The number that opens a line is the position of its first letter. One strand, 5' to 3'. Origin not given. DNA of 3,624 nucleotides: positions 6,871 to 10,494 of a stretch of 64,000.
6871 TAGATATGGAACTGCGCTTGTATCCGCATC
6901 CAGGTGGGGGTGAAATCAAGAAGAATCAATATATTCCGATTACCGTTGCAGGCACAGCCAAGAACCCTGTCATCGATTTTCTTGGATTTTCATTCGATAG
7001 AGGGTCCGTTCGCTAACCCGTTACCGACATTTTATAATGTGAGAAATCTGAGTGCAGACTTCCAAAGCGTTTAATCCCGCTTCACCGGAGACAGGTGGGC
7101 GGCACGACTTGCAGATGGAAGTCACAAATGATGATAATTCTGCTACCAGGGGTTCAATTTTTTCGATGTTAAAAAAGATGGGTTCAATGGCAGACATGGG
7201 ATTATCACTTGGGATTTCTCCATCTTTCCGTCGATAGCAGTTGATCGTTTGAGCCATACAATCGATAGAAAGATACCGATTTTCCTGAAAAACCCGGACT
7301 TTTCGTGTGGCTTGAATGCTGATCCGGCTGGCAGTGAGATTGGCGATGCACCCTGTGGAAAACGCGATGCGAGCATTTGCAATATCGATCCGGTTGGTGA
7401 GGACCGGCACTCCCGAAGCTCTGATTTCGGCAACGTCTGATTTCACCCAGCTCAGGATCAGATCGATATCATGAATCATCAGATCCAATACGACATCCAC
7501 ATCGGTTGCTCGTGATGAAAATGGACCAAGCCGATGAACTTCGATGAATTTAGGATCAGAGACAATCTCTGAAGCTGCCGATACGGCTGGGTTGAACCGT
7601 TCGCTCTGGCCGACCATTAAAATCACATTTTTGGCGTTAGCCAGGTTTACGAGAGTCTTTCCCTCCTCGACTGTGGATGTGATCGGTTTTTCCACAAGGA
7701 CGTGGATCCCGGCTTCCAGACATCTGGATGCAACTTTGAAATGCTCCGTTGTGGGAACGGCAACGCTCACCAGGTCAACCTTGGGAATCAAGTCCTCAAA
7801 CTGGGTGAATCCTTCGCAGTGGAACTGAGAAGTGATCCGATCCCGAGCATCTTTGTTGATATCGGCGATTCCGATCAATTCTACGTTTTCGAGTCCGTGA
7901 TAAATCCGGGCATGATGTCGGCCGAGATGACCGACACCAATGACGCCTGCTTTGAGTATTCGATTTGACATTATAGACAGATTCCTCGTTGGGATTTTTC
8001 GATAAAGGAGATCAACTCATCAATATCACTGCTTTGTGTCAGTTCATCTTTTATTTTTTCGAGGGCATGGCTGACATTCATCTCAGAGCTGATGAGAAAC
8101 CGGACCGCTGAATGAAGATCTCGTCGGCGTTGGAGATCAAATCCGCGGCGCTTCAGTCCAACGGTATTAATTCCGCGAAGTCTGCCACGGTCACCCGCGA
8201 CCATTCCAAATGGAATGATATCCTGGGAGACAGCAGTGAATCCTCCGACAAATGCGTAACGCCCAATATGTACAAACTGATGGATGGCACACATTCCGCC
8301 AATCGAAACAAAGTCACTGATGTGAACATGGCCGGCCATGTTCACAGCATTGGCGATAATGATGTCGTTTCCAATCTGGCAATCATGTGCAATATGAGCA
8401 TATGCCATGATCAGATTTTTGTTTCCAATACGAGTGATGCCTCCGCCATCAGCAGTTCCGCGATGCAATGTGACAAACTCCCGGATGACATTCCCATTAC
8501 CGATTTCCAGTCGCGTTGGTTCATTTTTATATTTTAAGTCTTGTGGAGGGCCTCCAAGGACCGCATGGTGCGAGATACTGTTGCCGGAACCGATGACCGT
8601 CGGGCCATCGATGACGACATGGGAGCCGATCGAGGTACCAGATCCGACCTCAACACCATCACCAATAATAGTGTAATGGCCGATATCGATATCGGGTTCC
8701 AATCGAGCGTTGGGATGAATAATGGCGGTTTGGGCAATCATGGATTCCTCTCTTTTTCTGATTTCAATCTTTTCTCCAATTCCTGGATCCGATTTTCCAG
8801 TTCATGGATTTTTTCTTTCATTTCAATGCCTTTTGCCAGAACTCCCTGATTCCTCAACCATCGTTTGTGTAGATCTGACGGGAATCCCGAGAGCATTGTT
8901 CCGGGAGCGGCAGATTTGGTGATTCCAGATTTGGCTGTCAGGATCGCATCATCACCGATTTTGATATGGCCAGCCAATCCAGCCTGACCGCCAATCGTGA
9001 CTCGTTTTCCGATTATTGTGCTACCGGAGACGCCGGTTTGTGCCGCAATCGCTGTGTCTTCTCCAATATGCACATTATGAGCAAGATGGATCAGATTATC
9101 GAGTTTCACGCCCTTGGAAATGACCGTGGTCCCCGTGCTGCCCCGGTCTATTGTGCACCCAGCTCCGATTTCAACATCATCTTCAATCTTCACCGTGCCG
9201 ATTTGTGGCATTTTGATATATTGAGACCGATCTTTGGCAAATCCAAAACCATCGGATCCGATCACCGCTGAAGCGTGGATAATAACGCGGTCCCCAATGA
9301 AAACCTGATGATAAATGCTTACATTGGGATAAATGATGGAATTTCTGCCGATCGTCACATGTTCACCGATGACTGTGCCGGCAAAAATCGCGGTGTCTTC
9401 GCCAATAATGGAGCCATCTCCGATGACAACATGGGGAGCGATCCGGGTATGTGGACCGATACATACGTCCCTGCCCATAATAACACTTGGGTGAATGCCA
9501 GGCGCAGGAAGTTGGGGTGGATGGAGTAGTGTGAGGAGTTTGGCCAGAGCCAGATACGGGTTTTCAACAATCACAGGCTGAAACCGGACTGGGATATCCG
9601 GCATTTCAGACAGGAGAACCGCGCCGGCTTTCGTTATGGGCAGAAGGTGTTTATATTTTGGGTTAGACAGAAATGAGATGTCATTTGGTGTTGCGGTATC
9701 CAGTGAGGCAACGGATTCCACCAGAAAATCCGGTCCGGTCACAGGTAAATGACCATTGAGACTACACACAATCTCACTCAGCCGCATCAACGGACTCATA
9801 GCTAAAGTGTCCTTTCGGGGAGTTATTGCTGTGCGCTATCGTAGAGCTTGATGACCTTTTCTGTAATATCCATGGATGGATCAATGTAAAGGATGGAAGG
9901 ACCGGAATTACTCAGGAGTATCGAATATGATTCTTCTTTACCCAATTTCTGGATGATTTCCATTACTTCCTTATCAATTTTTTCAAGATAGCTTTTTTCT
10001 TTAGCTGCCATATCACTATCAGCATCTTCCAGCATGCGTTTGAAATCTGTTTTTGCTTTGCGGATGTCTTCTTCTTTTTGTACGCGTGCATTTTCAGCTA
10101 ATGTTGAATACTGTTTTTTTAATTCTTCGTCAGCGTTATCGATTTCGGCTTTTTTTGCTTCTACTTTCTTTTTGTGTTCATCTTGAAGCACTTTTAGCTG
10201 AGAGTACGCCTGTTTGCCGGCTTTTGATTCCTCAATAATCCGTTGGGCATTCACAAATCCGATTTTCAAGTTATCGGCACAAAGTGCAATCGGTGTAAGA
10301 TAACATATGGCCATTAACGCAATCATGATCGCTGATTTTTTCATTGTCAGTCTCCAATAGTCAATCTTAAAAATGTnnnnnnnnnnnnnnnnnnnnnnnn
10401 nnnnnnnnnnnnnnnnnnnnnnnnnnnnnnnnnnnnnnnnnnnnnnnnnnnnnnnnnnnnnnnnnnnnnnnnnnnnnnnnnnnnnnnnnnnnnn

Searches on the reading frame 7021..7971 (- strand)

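Call 41: search_protein_families(library=pfam, proteins=[window:7021-7971:-], max_evalue=0.00001)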
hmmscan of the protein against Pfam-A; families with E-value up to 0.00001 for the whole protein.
window:7021-7971:- (316 aa): 2 families
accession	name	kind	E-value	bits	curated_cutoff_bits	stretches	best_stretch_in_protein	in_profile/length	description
PF01408.29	GFO_IDH_MocA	-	3.2e-29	102.5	24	1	7-121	2-119/120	Oxidoreductase family, NAD-binding Rossmann fold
PF22725.1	GFO_IDH_MocA_C3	-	7.3e-06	26.4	27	0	155-228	40-117/124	GFO/IDH/MocA C-terminal domain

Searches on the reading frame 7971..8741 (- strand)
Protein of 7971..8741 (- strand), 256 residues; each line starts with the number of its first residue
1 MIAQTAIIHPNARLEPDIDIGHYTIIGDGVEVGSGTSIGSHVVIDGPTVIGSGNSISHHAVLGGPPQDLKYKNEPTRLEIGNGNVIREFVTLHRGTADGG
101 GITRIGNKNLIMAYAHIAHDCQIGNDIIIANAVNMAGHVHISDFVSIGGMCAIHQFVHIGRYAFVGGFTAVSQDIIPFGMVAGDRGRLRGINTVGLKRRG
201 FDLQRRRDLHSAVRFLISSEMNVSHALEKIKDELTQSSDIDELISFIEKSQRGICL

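Call 41: search_protein_families(library=pfam, proteins=[window:7971-8741:-], max_evalue=0.00001)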
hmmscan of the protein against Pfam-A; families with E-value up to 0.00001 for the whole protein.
window:7971-8741:- (256 aa): 3 families
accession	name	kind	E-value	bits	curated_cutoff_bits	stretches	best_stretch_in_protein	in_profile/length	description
PF13720.11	Acetyltransf_11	-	2.6e-25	89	24.5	1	174-255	1-82/82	Udp N-acetylglucosamine O-acyltransferase; Domain 2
PF00132.30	Hexapep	-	1.3e-23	82.1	27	1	103-131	2-30/36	Bacterial transferase hexapeptide (six repeats)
PF25084.1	LbH_EIF2B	-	8.5e-07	29.4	54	0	15-61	7-52/105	EIF2B subunit epsilon LbH domain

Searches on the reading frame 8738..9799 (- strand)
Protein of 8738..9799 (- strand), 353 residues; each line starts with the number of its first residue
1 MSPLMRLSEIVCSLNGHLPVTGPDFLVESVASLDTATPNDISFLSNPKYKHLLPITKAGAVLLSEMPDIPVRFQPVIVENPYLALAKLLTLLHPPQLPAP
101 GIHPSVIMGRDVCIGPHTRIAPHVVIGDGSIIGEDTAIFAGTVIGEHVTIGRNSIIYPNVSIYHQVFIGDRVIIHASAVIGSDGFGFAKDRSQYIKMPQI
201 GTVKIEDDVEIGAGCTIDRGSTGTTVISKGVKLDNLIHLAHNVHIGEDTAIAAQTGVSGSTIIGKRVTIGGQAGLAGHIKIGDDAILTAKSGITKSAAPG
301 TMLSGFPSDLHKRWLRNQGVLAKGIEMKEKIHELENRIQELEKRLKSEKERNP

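Call 41: search_protein_families(library=pfam, proteins=[window:8738-9799:-], max_evalue=0.00001)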
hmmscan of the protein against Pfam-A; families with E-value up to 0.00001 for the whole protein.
window:8738-9799:- (353 aa): 4 families
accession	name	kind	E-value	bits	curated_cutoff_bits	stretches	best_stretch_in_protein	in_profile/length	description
PF00132.30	Hexapep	-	1.8e-30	103.8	27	3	147-181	1-35/36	Bacterial transferase hexapeptide (six repeats)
PF04613.19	LpxD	-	7.9e-20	70.9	30.8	1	24-91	1-70/70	UDP-3-O-[3-hydroxymyristoyl] glucosamine N-acyltransferase, LpxD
PF25084.1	LbH_EIF2B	-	1.1e-14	54.8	54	1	109-179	7-75/105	EIF2B subunit epsilon LbH domain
PF14602.12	Hexapep_2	-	6.6e-06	26.2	27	0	261-289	2-28/34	Hexapeptide repeat of succinyl-transferase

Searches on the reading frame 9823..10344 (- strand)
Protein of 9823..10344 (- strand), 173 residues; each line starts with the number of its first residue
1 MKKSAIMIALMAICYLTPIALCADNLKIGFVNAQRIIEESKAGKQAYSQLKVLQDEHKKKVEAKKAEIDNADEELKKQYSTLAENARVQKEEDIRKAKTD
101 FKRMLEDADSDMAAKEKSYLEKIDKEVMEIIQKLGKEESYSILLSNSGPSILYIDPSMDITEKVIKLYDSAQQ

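Call 41: search_protein_families(library=pfam, proteins=[window:9823-10344:-], max_evalue=0.00001)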
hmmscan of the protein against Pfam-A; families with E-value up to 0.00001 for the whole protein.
window:9823-10344:- (173 aa): 1 family
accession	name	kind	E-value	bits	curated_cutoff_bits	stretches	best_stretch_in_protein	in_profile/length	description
PF03938.19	OmpH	-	4e-27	95.6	32.4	1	27-166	1-139/141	Outer membrane protein (OmpH-like)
